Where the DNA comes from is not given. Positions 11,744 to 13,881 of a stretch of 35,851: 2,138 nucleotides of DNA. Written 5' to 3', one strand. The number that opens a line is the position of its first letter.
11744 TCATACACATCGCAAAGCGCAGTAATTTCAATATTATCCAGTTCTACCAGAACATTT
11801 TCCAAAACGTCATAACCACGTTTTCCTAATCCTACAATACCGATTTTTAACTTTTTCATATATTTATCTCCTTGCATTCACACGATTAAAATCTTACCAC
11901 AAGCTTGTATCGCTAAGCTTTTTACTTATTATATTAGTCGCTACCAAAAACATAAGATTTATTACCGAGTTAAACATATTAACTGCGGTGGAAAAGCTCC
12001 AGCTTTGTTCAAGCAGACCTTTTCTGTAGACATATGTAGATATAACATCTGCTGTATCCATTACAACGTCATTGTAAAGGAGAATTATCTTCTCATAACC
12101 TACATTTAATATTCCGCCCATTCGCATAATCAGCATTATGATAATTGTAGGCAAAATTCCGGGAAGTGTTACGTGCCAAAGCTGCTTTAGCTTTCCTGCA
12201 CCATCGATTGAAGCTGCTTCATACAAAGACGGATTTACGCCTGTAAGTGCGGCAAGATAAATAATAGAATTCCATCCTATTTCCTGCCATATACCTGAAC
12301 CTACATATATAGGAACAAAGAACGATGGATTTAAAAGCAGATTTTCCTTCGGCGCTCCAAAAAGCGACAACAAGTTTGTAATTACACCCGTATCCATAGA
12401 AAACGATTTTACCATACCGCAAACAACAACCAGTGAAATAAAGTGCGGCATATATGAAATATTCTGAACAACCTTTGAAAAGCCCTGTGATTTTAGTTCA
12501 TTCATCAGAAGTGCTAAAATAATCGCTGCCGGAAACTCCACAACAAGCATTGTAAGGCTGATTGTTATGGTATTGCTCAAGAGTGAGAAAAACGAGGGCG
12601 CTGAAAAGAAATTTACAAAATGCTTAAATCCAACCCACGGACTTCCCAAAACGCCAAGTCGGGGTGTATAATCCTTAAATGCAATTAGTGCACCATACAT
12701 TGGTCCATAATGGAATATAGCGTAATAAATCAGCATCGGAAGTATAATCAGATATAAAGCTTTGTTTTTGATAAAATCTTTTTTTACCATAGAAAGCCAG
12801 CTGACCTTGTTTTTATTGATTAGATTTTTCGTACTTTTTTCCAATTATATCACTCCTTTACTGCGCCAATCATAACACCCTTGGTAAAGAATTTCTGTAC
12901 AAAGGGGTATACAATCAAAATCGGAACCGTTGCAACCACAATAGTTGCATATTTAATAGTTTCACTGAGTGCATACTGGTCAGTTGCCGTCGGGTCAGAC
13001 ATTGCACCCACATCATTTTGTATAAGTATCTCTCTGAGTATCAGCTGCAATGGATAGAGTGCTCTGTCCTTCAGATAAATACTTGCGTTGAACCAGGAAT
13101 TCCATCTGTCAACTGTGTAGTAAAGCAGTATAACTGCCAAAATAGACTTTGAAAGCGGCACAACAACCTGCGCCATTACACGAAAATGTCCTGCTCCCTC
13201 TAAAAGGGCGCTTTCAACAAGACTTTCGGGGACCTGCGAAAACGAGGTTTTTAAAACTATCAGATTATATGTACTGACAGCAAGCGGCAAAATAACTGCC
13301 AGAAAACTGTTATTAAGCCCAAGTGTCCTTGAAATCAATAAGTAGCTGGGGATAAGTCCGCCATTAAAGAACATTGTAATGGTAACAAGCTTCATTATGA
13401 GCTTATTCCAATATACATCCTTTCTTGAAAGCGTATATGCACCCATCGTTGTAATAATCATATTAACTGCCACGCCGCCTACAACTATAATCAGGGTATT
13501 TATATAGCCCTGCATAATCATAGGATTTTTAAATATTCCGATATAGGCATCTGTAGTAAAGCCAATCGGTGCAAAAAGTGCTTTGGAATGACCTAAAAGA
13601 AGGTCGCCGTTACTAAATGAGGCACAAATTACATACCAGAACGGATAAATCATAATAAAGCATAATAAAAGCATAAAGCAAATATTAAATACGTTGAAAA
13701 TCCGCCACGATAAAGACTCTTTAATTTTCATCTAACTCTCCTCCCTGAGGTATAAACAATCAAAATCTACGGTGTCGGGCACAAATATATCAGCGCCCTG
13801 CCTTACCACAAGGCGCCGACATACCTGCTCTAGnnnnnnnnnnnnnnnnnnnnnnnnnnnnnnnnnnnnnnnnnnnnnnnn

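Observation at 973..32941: About 30-kb, 20-gene single-strand operon: an S-layer-tethered glycan utilisation system with no recognisable classical glycoside hydrolase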

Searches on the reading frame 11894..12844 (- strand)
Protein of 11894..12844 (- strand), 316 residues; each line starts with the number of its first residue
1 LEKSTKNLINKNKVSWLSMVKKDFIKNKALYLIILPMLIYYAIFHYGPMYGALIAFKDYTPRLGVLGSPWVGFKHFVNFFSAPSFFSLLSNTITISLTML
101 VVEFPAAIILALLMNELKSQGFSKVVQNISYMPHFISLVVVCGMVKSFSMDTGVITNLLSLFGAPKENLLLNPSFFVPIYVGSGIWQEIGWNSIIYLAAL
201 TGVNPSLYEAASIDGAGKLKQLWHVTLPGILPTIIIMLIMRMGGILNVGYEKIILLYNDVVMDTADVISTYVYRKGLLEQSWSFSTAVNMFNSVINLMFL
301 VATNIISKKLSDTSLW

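Call 3: search_protein_families(library=pfam, proteins=[window:11894-12844:-], max_evalue=0.01)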
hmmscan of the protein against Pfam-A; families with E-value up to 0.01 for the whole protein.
window:11894-12844:- (316 aa): 1 family
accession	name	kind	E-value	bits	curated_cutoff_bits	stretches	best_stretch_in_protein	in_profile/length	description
PF00528.27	BPD_transp_1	-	2.4e-12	47.4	26.4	1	105-283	3-155/184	Binding-protein-dependent transport system inner membrane component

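Call 5: search_protein_families(library=ncbifam, proteins=[window:11894-12844:-], max_evalue=0.01)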
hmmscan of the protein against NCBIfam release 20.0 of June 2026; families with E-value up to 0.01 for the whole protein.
window:11894-12844:- (316 aa): 9 families
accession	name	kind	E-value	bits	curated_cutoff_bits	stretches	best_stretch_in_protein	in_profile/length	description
NF007852.0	PRK10561.1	equivalog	4e-16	59.7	335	1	23-301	7-277/295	sn-glycerol-3-phosphate ABC transporter permease UgpA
NF040931.1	ABC_arch_GlcT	equivalog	2e-11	44.1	360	1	34-299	2-263/278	glucose ABC transporter permease GlcT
TIGR03262.1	PhnU2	equivalog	4e-09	35.7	593.25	1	69-311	36-261/546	putative 2-aminoethylphosphonate ABC transporter permease subunit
NF008232.0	PRK10999.1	equivalog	1.3e-07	30.7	392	1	84-242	282-440/520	maltose ABC transporter permease MalF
TIGR03255.1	PhnV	equivalog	1.6e-05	24.7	358.7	0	73-142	54-123/270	2-aminoethylphosphonate ABC transport system, membrane component PhnV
NF043074.1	MMSYN1_0196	equivalog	2.3e-05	23.8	350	1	71-311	49-267/277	spermidine/putrescine ABC transporter permease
NF006939.0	PRK09421.1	equivalog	0.0016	17.8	262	0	199-243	115-159/230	molybdate ABC transporter permease subunit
TIGR00969.1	3a0106s02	subfamily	0.0042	16.6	240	0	202-304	168-267/272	sulfate ABC transporter permease subunit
TIGR01581.1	Mo_ABC_porter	hypoth_equivalog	0.0064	16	210.3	0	92-240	26-166/225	ABC transporter permease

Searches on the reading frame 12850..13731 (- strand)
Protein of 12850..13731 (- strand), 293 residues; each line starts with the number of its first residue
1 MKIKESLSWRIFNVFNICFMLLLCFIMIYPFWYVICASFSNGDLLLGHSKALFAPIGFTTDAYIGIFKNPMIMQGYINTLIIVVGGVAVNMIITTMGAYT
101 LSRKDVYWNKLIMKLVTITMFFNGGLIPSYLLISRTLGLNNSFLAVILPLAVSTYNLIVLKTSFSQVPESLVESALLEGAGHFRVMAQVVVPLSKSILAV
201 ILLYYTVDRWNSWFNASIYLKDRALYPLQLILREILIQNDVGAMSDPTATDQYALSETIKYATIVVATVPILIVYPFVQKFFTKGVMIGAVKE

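Call 3: search_protein_families(library=pfam, proteins=[window:12850-13731:-], max_evalue=0.01)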
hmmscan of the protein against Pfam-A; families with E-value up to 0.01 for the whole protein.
window:12850-13731:- (293 aa): 1 family
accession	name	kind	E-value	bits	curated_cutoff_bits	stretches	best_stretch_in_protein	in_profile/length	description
PF00528.27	BPD_transp_1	-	0.002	18.4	26.4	0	110-286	18-182/184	Binding-protein-dependent transport system inner membrane component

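Call 5: search_protein_families(library=ncbifam, proteins=[window:12850-13731:-], max_evalue=0.01)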
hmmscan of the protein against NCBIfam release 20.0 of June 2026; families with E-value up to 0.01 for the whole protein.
window:12850-13731:- (293 aa): 7 families
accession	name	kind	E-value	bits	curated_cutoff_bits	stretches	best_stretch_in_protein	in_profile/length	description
NF040932.1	ABC_arch_GlcU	equivalog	1.2e-14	54.6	340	1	20-287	9-265/272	glucose ABC transporter permease GlcU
NF008210.0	PRK10973.1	equivalog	7.5e-11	42.2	297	1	70-286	75-276/281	sn-glycerol-3-phosphate ABC transporter permease UgpE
NF008231.0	PRK10998.1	equivalog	7.6e-11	42.1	261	1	13-292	13-295/296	maltose ABC transporter permease MalG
NF007047.0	PRK09500.1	equivalog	1.1e-06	28.5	326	1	14-207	5-195/257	spermidine/putrescine ABC transporter permease PotC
TIGR01581.1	Mo_ABC_porter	hypoth_equivalog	8.6e-05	22.1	210.3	1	114-203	75-166/225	ABC transporter permease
NF007852.0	PRK10561.1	equivalog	0.0055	16.6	335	0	152-204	169-225/295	sn-glycerol-3-phosphate ABC transporter permease UgpA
NF011624.0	PRK15050.1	equivalog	0.0088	15.2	247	0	162-195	182-215/297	2-aminoethylphosphonate ABC transporter permease subunit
